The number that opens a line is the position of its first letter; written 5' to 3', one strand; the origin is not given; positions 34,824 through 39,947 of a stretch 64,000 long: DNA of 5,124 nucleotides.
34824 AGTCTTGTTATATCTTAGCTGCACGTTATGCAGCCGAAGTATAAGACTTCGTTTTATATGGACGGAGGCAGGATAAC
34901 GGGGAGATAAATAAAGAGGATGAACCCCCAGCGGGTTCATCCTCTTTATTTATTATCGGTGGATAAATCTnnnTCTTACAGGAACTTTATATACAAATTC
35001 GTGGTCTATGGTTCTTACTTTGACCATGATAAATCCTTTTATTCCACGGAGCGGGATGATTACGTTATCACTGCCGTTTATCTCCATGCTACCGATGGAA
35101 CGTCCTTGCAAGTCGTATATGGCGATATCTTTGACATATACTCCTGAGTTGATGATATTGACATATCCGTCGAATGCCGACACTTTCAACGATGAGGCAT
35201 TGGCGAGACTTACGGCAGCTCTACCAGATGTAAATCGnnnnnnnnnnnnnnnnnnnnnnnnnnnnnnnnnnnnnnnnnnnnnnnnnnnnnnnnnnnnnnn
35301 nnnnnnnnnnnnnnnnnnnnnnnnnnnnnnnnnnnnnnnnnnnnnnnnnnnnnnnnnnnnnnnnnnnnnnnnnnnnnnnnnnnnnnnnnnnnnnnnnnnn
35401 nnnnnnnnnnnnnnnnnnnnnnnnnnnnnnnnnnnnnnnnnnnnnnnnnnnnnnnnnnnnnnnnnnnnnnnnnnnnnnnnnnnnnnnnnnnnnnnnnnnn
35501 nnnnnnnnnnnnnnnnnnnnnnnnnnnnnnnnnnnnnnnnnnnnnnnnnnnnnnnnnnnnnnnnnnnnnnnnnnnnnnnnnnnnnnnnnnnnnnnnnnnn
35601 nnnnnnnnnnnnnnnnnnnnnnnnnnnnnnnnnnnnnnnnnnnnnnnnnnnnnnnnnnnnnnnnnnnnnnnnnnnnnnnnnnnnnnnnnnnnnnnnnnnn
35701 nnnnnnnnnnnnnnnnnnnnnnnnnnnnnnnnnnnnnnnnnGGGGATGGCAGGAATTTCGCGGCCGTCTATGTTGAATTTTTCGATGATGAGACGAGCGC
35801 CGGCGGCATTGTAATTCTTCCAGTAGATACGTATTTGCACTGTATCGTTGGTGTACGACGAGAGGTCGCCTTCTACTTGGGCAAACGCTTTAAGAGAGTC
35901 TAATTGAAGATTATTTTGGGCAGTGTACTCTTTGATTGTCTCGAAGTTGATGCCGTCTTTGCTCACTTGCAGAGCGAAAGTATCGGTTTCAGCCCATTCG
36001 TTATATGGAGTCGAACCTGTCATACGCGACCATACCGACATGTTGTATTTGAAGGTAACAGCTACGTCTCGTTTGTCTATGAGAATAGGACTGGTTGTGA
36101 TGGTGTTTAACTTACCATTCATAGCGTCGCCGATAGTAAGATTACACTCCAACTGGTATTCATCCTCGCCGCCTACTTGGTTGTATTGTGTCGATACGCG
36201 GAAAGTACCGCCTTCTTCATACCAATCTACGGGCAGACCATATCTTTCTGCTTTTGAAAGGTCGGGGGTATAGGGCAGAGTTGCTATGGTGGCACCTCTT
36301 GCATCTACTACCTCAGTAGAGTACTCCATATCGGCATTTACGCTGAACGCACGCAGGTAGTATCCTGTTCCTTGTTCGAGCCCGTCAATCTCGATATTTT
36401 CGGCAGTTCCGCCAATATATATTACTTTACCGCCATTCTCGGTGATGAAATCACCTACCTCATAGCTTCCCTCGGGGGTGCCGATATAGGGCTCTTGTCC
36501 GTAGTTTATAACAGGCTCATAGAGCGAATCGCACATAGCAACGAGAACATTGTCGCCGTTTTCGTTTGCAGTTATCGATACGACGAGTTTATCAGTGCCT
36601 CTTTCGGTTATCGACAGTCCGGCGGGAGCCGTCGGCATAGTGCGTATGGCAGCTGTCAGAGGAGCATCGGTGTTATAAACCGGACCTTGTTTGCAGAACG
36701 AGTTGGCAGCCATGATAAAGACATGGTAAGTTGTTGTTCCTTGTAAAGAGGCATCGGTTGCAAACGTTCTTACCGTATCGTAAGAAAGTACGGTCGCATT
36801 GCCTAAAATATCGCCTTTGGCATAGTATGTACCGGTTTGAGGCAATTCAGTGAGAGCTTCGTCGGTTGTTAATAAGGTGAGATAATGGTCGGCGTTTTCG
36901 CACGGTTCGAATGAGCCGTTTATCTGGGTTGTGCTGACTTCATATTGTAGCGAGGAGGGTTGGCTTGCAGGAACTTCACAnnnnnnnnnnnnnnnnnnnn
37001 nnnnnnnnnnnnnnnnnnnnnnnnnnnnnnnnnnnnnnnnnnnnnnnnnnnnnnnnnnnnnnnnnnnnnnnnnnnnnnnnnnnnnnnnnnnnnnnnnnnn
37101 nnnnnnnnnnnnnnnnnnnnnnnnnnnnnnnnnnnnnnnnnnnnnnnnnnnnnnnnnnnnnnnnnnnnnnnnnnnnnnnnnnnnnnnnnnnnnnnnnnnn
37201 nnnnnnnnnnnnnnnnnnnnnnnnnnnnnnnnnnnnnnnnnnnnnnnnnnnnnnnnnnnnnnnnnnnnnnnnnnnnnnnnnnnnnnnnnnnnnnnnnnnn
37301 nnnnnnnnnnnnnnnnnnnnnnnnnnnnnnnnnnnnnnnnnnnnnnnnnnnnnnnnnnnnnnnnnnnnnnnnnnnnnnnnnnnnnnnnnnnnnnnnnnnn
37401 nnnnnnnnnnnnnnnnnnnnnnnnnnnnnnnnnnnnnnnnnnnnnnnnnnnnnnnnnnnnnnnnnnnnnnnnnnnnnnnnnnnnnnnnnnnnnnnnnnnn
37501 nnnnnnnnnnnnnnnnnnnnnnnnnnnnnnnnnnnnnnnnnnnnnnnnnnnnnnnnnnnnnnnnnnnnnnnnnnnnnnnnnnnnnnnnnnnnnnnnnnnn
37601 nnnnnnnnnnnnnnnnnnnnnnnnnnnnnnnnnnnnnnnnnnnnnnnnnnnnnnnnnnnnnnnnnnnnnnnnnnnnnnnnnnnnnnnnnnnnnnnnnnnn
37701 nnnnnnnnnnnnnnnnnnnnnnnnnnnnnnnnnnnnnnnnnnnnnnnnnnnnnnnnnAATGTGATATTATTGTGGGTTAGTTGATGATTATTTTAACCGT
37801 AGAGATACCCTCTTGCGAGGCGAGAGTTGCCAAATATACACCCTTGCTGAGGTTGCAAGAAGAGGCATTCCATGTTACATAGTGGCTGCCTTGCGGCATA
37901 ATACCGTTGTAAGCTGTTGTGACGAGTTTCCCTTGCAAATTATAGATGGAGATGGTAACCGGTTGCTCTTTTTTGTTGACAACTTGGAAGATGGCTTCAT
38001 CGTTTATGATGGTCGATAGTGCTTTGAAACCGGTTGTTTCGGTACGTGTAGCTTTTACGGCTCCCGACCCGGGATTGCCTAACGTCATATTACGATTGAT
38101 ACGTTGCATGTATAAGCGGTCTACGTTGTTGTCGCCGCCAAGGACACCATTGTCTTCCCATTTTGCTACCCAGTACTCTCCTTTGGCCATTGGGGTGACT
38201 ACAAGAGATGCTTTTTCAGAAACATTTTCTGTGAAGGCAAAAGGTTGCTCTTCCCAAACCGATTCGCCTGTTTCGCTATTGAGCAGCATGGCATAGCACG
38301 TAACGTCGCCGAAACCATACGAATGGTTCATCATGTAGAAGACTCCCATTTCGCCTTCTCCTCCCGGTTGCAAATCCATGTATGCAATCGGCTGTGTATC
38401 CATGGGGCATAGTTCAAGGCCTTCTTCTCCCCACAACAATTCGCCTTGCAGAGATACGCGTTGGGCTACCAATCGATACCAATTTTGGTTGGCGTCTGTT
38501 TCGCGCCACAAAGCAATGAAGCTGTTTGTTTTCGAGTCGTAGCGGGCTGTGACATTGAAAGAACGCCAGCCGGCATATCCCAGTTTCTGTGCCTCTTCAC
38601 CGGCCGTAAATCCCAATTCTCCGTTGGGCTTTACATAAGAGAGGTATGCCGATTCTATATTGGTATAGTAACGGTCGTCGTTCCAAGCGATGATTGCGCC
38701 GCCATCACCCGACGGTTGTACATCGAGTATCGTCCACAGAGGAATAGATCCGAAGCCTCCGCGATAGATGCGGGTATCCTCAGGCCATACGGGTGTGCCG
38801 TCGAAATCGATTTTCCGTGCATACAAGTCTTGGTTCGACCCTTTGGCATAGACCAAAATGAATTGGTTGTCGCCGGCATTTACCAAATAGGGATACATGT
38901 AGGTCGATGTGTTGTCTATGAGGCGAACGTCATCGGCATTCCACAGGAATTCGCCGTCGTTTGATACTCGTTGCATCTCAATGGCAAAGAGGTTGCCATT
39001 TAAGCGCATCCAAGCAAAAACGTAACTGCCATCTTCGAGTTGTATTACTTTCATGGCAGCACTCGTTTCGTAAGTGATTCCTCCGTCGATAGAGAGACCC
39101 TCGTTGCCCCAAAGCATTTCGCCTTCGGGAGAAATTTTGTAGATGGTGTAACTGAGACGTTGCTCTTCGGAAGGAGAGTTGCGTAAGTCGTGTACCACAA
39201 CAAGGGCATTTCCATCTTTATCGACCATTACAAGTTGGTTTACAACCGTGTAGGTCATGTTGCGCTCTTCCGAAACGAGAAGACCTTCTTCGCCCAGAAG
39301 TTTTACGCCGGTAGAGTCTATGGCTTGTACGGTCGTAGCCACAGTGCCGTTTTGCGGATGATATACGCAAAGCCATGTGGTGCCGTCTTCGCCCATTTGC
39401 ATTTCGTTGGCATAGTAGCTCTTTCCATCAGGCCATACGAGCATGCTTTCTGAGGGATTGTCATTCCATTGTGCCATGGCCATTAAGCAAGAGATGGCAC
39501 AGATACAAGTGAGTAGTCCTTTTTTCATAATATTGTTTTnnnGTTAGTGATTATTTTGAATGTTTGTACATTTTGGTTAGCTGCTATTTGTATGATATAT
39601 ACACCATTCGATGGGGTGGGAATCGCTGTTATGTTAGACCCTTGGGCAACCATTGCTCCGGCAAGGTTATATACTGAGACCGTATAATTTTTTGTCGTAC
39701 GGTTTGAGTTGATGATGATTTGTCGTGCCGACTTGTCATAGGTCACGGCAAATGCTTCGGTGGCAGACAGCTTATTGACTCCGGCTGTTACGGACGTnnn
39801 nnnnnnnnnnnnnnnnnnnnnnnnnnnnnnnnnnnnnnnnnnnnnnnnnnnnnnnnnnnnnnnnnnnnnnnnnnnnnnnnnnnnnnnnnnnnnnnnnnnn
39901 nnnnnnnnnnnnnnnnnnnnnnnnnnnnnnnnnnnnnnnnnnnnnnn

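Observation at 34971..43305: Three-gene operon of uncharacterised T9SS cargo proteins, divergent from a membrane-spanning TPR/LuxR one-component regulator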

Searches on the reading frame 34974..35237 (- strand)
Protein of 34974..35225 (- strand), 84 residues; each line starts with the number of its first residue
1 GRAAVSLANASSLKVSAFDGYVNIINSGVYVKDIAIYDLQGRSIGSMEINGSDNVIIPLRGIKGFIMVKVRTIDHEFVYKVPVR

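Call 21: search_protein_families(library=ncbifam, proteins=[window:34974-35225:-], max_evalue=10)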
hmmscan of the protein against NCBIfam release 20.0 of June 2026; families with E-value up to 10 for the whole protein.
seq(84 aa): 2 families
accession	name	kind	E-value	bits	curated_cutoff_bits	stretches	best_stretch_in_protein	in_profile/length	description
TIGR04183.1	Por_Secre_tail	domain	0.009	16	23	1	22-81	11-69/72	T9SS type A sorting domain-containing protein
NF033708.1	T9SS_Cterm_ChiA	domain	0.039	13.8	40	1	32-70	2-41/55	T9SS sorting signal type C domain-containing protein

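Call 61: search_solved_structures(query=A5, max_evalue=10, show_alignments=2)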
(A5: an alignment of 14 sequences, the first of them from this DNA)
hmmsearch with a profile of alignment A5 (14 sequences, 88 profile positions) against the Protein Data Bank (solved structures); distinct sequences matched with E-value up to 10: 8.
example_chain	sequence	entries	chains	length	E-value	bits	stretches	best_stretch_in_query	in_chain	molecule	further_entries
5hfs_A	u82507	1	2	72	0.16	15.1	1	37-88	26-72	Gingipain R2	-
7pq4_A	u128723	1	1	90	0.2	14.8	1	25-88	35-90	Arginine-specific cysteine proteinase (Arg-gingipain)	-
6d69_A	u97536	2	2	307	0.61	13.3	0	23-59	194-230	NHL Repeat Region of D. melanogaster Thin | Thin, isoform D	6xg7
4nbw_A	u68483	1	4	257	0.68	13.1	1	7-72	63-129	Short-chain dehydrogenase/reductase SDR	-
7qrw_A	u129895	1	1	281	1.7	11.9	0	21-72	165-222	Isoform 4 of Tripartite motif-containing protein 3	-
1zi0_A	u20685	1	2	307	3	11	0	36-75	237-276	DNA gyrase subunit A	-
5ag9_A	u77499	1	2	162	4.7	10.4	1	37-88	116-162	Gingipain R2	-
5ag8_A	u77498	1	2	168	6.4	10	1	37-88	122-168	GINGIPAIN R2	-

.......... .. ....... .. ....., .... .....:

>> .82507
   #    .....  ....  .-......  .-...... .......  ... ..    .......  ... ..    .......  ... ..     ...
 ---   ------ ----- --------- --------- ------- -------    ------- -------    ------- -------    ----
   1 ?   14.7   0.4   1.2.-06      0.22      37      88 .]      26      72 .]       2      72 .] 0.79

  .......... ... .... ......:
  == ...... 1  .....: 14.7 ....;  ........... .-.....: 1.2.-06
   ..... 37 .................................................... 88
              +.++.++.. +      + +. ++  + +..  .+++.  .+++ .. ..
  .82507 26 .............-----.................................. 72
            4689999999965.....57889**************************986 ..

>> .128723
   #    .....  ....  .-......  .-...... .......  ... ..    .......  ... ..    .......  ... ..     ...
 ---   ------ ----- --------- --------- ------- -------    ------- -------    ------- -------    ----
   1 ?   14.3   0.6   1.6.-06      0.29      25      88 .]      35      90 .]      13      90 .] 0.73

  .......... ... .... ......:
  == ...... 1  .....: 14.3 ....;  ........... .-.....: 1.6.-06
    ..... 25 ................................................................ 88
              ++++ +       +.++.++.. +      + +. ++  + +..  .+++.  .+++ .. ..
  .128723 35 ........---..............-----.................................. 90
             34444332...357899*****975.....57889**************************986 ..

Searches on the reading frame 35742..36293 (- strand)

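Call 46: search_protein_families(library=pfam, proteins=[window:35742-36293:-], max_evalue=10)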
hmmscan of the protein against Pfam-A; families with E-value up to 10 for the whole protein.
seq(184 aa): 2 families
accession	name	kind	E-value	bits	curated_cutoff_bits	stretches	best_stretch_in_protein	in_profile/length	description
PF15415.12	Mfa_like_2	-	0.049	13.1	20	1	64-141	134-210/303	Fimbrillin-like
PF22633.2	F5_F8_type_C_2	-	0.098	13.7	27.8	1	99-133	44-78/91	NedA-like, galactose-binding domain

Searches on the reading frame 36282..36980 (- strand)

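Call 46: search_protein_families(library=pfam, proteins=[window:36282-36980:-], max_evalue=10)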
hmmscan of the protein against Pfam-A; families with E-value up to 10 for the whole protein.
seq(233 aa): 2 families
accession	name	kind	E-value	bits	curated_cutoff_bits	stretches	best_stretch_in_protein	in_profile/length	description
PF00041.27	fn3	-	0.061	14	25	1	189-217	43-72/84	Fibronectin type III domain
PF16656.11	Pur_ac_phosph_N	-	0.3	12.1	30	1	189-216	56-83/93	Purple acid Phosphatase, N-terminal domain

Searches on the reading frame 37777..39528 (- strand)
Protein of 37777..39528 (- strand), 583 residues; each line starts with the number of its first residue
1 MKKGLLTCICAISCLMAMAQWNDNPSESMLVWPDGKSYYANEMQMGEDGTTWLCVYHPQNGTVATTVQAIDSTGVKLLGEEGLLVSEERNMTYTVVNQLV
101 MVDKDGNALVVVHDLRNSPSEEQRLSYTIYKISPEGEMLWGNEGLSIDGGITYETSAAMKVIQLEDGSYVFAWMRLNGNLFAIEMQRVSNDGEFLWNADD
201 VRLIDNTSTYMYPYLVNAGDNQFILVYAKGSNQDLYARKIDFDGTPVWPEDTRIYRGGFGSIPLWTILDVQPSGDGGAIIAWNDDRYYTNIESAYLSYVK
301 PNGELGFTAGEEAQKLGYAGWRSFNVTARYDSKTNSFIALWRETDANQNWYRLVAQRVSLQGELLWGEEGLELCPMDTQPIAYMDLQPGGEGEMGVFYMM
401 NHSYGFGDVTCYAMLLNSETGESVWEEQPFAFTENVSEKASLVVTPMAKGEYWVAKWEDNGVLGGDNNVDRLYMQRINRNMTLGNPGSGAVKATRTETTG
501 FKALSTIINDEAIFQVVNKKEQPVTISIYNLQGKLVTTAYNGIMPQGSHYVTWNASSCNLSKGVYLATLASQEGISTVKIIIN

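Call 3: search_protein_families(library=pfam, proteins=[window:37777-39528:-], max_evalue=0.1)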
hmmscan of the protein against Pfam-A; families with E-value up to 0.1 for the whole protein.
window:37777-39528:- (583 aa): 2 families
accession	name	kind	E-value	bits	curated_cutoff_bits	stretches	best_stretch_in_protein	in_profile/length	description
PF18962.6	Por_Secre_tail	-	1.4e-06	28.9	27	1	516-582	12-75/75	Secretion system C-terminal sorting domain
PF13860.13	FlgD_ig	-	0.00054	20.3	27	1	518-572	19-76/79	FlgD Ig-like domain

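Call 4: search_protein_families(library=ncbifam, proteins=[window:37777-39528:-], max_evalue=0.1)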
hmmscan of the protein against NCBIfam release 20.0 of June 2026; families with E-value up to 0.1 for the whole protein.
window:37777-39528:- (583 aa): 2 families
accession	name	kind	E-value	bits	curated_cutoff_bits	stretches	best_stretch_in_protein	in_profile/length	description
TIGR04183.1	Por_Secre_tail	domain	2.2e-08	33.9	23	1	514-583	11-72/72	T9SS type A sorting domain-containing protein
NF005176.1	PRK06655.1-1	equivalog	0.023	14.6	230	1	516-572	91-150/197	flagellar hook assembly protein FlgD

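Call 17: find_homologous_proteins(query=window:37777-39528:-, max_evalue=0.00001)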
Query window:37777-39528:- (583 aa): 411 proteins with E <= 0.00001 among 8000 candidates; the best 120 are listed.
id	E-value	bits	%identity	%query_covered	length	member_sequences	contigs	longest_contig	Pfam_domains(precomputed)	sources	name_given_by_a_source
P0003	0.0e+0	1278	93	100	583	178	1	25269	PF18962.8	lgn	-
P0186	0.0e+0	1260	91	100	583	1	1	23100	PF18962.8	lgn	-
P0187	0.0e+0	1258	92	100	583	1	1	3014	PF18962.8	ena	-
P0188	0.0e+0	1217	88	100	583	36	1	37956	PF18962.8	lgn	-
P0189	0.0e+0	1158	84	100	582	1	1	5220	PF18962.8,PF13860.13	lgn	-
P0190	1.6e-195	669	89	55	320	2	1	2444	PF18962.8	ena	-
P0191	6.9e-194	664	51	100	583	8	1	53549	-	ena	-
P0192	7.7e-194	664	51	100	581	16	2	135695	-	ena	-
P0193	8.1e-192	657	50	100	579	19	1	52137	-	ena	-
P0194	9.4e-191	654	50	100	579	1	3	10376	-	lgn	-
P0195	4.3e-190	651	50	100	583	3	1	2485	-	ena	-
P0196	1.5e-188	646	50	100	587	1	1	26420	-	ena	-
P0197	1.1e-187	644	49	100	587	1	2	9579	-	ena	-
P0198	2.3e-187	642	50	100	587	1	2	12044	-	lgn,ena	-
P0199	3.0e-187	642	50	100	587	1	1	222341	-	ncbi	-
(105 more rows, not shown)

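Call 24: predict_structure(alignment_id=A2)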
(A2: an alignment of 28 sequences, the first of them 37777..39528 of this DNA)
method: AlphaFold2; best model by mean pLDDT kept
length: 583 residues; sequences in the alignment: 28
mean_pLDDT: 84.3   pTM: 0.76
mean pLDDT of the five models: 84.3, 83.8, 82.5, 82.2, 81.4
residues with pLDDT >= 90: 298; 70-90: 209; 50-70: 36; < 50: 40
segments of 3 or more residues with pLDDT < 50: 1-18, 488-509
pLDDT, mean of each block of 10 residues (from residue 1): 42 43 70 83 92 92 91 85 89 73 96 88 88 95 89 87 97 92 95 89 92 95 96 93 94 82 83 96 84 94 93 90 94 95 92 96 93 92 93 94 79 95 84 84 91 92 66 90 64 28 45 73 87 85 84 76 81 73 70
secondary structure, 60 per line:
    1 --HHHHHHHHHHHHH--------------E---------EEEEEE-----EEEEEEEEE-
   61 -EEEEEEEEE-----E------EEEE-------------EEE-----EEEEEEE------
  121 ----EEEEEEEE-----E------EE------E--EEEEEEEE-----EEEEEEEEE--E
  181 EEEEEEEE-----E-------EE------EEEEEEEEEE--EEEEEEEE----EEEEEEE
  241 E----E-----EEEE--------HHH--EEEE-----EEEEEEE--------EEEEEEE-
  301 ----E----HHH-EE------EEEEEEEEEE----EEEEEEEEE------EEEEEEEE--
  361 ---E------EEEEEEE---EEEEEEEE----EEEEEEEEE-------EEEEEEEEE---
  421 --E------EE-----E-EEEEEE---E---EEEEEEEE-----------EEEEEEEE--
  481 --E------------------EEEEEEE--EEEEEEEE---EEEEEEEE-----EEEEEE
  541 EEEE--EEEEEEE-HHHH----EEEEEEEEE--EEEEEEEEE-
elements in order: H3-15 E40-45 E51-59 E62-70 E83-86 E100-102 E108-114 E125-132 E156-163 E169-177 E180-188 E210-219 E222-229 E234-241 E252-255 E269-272 E278-284 E293-299 E322-331 E336-344 E351-358 E371-377 E381-388 E393-401 E409-417 E439-444 E452-459 E471-478 E502-508 E511-518 E522-529 E535-544 E547-553 H555-558 E563-571 E574-582

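Call 93: search_protein_representatives(protein=window:37777-39528:-)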
Query: 583 residues. Proteins with E-value up to 0.001 (for the whole library): 5343; up to 1e-10: 2450; up to 1e-30: 280. The best 150 are listed.
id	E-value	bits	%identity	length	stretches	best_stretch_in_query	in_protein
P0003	0.0e+00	1278.0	93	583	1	1-583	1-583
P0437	9.6e-264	892.9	45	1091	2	1-487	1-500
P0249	1.4e-158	545.7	46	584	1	1-582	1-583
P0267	4.0e-152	524.3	51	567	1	3-476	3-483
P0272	9.3e-151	519.8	44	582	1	1-582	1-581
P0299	4.5e-141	487.9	46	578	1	1-582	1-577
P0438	2.0e-139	482.4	44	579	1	1-582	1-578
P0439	6.7e-139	480.7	45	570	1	1-581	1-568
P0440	2.7e-138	478.7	41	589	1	1-582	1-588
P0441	3.7e-137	474.9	42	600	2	120-582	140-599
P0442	9.7e-137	473.6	46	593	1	1-580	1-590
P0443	2.3e-136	472.3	41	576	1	1-582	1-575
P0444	6.2e-132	457.7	44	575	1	1-582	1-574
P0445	9.0e-132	457.1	44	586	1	1-582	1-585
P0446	1.6e-128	446.4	48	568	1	1-496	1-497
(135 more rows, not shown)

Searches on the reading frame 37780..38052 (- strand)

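Call 21: search_protein_families(library=ncbifam, proteins=[window:37780-38052:-], max_evalue=10)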
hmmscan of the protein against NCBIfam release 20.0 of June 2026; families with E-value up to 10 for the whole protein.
seq(91 aa): 7 families
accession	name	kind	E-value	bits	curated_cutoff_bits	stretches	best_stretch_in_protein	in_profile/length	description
TIGR04183.1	Por_Secre_tail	domain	8.6e-10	38.5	23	1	21-91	10-72/72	T9SS type A sorting domain-containing protein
NF005176.1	PRK06655.1-1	equivalog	0.00091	19.2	230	1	24-80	91-150/197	flagellar hook assembly protein FlgD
NF033708.1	T9SS_Cterm_ChiA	domain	0.0015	18.3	40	2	66-91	30-55/55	T9SS sorting signal type C domain-containing protein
NF038113.1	T9SSA_dep_M36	equivalog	0.0024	16.1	885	1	17-91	801-869/869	T9SS-dependent M36 family metallopeptidase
NF033707.1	T9SS_sortase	equivalog_domain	0.0066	14.1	420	1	29-78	1022-1076/1095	type IX secretion system sortase PorU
NF052644.1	T9SS_DNase_Rie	equivalog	0.028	13.8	260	1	13-89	187-249/251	T9SS-dependent surface endonuclease, AS87_RS02955 family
NF008371.0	PRK11170.1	equivalog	0.047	12.6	483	1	10-67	17-74/382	N-acetylglucosamine-6-phosphate deacetylase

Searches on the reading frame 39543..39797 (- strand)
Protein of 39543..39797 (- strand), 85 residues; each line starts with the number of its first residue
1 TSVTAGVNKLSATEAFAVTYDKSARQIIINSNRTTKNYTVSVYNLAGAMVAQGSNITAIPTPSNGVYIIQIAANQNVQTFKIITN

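Call 21: search_protein_families(library=ncbifam, proteins=[window:39543-39797:-], max_evalue=10)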
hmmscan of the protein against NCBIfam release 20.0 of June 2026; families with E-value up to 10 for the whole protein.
seq(85 aa): 4 families
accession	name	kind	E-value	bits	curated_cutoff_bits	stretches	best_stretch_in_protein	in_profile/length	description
TIGR04183.1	Por_Secre_tail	domain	1.5e-08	34.5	23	1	26-83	9-70/72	T9SS type A sorting domain-containing protein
NF033708.1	T9SS_Cterm_ChiA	domain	0.00017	21.4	40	1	40-83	4-54/55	T9SS sorting signal type C domain-containing protein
NF038113.1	T9SSA_dep_M36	equivalog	0.0044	15.2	885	1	6-85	784-869/869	T9SS-dependent M36 family metallopeptidase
NF045867.1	PheT_Nterm_rel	equivalog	0.0075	16.3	120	1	18-57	111-149/171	TyrS-associated PheT N-terminal domain-related protein TapR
